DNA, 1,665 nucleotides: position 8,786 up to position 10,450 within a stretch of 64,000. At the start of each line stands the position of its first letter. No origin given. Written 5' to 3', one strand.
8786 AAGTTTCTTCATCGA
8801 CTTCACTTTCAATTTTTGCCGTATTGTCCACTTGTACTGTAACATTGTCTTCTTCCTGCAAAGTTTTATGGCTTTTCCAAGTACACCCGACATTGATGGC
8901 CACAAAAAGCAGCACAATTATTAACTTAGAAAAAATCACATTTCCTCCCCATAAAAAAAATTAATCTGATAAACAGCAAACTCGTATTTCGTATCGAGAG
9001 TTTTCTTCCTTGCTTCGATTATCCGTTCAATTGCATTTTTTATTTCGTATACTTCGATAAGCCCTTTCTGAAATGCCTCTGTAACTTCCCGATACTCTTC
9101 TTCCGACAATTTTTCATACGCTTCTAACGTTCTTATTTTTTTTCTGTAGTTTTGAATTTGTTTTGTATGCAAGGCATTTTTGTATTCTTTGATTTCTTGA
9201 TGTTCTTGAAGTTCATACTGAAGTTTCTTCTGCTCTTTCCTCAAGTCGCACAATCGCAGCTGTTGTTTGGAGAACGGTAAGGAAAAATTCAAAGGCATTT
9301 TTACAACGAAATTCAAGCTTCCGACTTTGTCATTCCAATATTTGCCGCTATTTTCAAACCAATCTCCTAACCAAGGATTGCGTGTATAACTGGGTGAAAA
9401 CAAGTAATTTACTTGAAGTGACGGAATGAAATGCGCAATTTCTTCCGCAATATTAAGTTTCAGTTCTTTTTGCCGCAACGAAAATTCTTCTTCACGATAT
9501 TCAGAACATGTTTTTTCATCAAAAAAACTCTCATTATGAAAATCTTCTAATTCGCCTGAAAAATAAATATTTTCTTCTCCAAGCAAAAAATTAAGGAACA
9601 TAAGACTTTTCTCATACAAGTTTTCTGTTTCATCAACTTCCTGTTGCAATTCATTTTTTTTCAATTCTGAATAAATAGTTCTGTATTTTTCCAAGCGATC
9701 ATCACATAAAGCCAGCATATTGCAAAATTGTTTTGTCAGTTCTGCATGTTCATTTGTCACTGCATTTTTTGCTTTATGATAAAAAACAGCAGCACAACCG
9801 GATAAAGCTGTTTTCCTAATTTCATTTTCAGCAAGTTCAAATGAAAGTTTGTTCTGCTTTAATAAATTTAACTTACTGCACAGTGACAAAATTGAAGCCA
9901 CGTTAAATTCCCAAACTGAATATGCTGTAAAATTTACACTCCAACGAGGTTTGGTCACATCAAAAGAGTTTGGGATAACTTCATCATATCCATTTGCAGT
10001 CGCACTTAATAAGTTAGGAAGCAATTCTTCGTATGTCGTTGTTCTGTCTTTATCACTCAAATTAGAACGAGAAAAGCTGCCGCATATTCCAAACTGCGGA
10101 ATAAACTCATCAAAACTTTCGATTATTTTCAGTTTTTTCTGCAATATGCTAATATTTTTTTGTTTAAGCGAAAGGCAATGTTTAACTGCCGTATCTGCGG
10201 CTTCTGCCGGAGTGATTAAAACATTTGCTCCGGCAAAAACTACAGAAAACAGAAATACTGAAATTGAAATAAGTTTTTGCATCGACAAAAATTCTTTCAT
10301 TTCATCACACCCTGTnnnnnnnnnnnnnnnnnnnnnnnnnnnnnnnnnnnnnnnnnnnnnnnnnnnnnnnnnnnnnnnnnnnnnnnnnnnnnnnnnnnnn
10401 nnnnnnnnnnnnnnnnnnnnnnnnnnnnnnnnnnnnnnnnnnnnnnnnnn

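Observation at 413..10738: Operon 1: eight tightly coupled minus-strand genes from a single promoter (GKW lipoprotein, TolC-like protein, lipoprotein, giant hydrolase lipoprotein, four membrane paralogs)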

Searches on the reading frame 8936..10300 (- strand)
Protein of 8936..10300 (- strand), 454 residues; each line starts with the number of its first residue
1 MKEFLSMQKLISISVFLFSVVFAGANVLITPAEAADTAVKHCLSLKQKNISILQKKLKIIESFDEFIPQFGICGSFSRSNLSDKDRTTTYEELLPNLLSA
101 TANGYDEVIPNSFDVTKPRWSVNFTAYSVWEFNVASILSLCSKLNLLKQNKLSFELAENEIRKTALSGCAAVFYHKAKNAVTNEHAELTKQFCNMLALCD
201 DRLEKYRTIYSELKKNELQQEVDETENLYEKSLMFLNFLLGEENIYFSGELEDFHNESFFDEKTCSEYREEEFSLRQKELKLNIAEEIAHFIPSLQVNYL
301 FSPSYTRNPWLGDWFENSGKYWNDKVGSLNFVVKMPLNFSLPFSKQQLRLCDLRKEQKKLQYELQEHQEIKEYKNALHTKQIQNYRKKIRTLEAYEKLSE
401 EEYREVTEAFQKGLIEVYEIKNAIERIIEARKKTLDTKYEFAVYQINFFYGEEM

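Call 3: search_protein_families(library=pfam, proteins=[window:8936-10300:-], max_evalue=0.1)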
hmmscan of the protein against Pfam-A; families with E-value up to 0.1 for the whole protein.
window:8936-10300:- (454 aa): 1 family
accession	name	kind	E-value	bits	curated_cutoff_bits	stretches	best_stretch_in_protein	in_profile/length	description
PF02321.23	OEP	-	4.2e-08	33.7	22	1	281-448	26-182/187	Outer membrane efflux protein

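Call 4: search_protein_families(library=ncbifam, proteins=[window:8936-10300:-], max_evalue=0.1)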
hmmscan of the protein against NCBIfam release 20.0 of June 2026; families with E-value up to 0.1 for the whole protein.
window:8936-10300:- (454 aa): 1 family
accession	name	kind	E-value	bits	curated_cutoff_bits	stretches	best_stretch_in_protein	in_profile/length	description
NF007347.1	PRK09837.1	subfamily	0.00013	21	598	1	271-449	287-452/461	Cu(I)/Ag(I) efflux RND transporter outer membrane protein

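Call 9: find_encoding_contigs(protein=window:8936-10300:-, flank=10000, max_places=6)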
Protein window:8936-10300:- (454 aa): 2 contigs read that carry it; 1 place shown.
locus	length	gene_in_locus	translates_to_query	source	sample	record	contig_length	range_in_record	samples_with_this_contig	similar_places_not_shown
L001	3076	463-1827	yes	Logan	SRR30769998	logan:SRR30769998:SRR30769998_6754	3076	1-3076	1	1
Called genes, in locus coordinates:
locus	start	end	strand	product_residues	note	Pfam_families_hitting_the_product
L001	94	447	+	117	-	PF13648:Lipocalin_4 (weak)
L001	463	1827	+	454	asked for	-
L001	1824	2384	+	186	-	-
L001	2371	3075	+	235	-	?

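Call 47: search_protein_families(library=padloc, proteins=[window:8936-10300:-], max_evalue=0.01)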
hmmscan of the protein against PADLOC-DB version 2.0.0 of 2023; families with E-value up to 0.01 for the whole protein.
window:8936-10300:- (454 aa): 0 families

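Call 79: search_solved_structures(query=window:8936-10300:-, max_evalue=0.1)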
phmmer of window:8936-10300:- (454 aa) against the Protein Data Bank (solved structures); distinct sequences matched with E-value up to 0.1: 4.
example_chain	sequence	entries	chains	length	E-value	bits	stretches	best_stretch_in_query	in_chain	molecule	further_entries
4k34_A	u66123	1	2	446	0.0019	20.5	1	303-449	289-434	Cation efflux system protein CusC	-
3pik_A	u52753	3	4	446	0.0019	20.5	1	303-449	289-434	Cation efflux system protein cusC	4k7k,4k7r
9rmm_A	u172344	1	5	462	0.005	19.1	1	287-449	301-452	Probable outer membrane lipoprotein SilC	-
9rmm_C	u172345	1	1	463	0.005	19.1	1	287-449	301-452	Probable outer membrane lipoprotein SilC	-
